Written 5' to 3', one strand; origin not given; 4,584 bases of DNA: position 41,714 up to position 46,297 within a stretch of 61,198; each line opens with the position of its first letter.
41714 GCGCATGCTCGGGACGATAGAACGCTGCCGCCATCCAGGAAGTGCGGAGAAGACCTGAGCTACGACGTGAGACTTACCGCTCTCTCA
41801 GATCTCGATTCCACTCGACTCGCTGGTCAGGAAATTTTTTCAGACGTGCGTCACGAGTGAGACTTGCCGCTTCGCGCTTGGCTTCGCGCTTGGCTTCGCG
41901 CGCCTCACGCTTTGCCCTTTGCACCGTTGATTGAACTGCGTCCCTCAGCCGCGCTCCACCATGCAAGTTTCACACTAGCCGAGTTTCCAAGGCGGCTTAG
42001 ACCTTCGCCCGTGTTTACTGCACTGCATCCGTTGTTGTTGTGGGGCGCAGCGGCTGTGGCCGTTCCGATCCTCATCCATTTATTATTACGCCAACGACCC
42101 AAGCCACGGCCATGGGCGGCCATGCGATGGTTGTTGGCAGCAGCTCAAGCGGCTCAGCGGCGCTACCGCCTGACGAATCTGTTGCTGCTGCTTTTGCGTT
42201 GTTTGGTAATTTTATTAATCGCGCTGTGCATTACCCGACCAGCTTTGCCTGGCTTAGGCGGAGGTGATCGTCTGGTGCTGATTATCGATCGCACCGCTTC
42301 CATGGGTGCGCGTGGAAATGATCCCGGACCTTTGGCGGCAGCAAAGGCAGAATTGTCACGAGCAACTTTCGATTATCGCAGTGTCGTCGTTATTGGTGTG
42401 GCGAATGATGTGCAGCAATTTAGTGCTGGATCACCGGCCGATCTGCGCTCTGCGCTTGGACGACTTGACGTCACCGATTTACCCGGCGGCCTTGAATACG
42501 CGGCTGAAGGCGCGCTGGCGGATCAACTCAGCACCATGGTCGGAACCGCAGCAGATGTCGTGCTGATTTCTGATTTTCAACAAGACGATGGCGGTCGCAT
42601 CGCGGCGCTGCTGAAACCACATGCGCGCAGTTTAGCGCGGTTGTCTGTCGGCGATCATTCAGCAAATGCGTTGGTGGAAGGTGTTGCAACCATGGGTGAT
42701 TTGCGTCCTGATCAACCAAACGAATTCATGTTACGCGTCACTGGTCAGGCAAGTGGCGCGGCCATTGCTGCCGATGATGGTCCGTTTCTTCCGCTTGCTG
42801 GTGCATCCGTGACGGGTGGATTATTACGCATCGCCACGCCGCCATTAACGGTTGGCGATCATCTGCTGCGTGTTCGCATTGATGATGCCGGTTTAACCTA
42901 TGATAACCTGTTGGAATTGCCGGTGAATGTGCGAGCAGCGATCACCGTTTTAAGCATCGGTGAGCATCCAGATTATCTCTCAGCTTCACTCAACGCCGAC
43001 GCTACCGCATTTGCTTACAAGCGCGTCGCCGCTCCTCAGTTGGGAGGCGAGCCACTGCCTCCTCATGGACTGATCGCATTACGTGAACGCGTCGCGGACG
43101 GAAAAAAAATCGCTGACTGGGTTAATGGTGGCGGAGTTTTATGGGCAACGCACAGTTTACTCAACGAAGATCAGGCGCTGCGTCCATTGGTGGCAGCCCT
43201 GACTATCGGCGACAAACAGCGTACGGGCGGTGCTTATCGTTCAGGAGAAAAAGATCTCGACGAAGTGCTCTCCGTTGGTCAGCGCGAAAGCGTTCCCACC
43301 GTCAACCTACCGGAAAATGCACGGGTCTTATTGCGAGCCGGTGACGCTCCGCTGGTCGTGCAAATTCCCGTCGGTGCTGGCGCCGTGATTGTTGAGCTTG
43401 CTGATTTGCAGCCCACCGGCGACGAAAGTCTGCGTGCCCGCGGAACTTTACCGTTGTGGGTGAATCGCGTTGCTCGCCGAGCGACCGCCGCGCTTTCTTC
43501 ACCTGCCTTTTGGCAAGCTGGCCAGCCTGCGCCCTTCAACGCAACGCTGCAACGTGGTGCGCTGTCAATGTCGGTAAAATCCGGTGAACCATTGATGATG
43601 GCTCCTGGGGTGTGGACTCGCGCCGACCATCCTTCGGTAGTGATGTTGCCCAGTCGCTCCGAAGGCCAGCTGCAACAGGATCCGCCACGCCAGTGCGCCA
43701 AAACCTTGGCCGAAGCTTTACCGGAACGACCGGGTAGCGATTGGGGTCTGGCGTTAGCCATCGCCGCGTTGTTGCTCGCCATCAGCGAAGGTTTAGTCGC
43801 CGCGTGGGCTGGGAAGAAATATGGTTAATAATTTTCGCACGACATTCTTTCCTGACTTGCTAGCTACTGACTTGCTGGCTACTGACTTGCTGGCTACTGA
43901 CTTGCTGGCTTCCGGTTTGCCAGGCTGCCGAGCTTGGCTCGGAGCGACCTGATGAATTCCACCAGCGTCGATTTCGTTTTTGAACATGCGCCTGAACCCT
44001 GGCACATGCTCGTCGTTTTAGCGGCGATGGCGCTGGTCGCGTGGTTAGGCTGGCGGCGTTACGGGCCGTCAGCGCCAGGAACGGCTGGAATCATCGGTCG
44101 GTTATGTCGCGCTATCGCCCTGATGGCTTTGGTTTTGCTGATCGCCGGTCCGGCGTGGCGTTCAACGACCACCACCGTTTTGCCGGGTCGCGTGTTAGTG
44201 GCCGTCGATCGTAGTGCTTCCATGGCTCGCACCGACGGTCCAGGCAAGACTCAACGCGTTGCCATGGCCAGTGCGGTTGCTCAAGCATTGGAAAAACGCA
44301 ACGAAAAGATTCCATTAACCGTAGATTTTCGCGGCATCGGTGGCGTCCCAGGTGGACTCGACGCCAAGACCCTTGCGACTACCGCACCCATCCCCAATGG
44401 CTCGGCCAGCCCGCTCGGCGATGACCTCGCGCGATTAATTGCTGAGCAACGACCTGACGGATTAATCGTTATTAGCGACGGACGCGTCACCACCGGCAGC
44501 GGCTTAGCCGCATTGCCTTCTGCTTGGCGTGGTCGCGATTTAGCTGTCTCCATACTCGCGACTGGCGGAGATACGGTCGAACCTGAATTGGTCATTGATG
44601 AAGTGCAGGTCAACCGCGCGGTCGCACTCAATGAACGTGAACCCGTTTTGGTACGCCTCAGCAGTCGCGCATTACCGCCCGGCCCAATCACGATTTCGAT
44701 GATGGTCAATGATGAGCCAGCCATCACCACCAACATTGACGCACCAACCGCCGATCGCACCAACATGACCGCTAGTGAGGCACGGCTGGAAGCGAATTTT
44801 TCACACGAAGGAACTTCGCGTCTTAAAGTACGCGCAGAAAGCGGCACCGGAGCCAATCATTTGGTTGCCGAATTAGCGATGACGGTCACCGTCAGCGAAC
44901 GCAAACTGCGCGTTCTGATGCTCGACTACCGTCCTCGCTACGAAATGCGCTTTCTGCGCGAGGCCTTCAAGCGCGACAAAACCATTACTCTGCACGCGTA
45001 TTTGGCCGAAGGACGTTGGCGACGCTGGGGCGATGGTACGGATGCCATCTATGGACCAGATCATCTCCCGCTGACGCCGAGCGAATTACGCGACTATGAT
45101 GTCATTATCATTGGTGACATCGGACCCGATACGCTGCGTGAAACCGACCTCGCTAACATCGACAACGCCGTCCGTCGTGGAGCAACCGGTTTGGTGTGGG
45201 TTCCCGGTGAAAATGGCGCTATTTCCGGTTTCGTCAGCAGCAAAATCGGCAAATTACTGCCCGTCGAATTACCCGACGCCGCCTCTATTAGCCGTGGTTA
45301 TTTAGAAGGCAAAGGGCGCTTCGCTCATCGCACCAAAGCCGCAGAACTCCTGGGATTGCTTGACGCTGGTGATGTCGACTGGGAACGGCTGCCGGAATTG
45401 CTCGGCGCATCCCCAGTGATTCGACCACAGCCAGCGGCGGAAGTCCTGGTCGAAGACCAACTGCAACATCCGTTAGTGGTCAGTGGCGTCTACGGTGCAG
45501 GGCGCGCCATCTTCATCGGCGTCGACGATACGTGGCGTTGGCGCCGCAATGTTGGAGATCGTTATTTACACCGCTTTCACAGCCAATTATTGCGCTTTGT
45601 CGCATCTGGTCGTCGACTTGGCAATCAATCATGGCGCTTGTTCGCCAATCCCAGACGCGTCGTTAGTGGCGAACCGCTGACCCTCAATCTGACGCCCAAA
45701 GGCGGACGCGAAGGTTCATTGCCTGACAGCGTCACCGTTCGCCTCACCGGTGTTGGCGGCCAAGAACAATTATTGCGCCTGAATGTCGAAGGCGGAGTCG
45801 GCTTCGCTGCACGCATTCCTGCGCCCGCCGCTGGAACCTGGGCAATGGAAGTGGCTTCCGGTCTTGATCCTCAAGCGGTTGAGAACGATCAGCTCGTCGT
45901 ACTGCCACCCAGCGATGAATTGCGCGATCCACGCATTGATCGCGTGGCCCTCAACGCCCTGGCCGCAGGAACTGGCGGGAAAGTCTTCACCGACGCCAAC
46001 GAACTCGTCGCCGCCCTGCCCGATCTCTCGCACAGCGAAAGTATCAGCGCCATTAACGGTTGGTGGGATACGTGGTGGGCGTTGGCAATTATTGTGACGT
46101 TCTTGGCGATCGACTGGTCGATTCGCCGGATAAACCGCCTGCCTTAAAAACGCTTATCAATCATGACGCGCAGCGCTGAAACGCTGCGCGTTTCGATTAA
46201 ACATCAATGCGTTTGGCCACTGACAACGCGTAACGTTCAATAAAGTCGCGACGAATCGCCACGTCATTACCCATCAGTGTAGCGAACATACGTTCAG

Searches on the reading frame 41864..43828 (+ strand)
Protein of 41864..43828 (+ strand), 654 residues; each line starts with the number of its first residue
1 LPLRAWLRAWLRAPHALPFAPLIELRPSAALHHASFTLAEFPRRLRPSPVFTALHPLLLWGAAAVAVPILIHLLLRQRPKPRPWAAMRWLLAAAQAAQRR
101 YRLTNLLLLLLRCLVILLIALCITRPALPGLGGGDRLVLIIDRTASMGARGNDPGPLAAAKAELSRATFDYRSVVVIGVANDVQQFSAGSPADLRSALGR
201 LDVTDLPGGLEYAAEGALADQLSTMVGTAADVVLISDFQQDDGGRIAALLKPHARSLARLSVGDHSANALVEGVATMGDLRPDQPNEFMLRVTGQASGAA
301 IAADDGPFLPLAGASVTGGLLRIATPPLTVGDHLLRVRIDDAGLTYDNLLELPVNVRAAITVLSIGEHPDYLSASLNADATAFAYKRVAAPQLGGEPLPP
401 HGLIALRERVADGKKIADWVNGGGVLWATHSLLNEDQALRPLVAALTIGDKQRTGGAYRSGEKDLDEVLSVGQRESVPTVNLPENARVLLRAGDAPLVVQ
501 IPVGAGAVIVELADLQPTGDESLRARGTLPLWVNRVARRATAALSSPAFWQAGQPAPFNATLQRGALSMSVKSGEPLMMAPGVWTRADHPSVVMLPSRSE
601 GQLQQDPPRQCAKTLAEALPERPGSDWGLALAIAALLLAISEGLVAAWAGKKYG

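Call 42: search_protein_families(library=pfam, proteins=[window:41864-43828:+], max_evalue=0.001)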
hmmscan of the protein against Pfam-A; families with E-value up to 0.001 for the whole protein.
window:41864-43828:+ (654 aa): 1 family
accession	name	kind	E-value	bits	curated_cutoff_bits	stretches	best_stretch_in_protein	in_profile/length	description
PF07584.16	BatA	-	9.1e-14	52.1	25.9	1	54-126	5-77/77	Aerotolerance regulator N-terminal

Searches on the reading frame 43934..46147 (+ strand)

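Call 42: search_protein_families(library=pfam, proteins=[window:43934-46147:+], max_evalue=0.001)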
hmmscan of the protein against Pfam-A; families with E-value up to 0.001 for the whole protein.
window:43934-46147:+ (737 aa): 1 family
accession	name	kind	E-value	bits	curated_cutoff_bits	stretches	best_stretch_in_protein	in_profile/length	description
PF07090.17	GATase1_like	-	1.5e-05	25.2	27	0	486-536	173-223/247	Putative glutamine amidotransferase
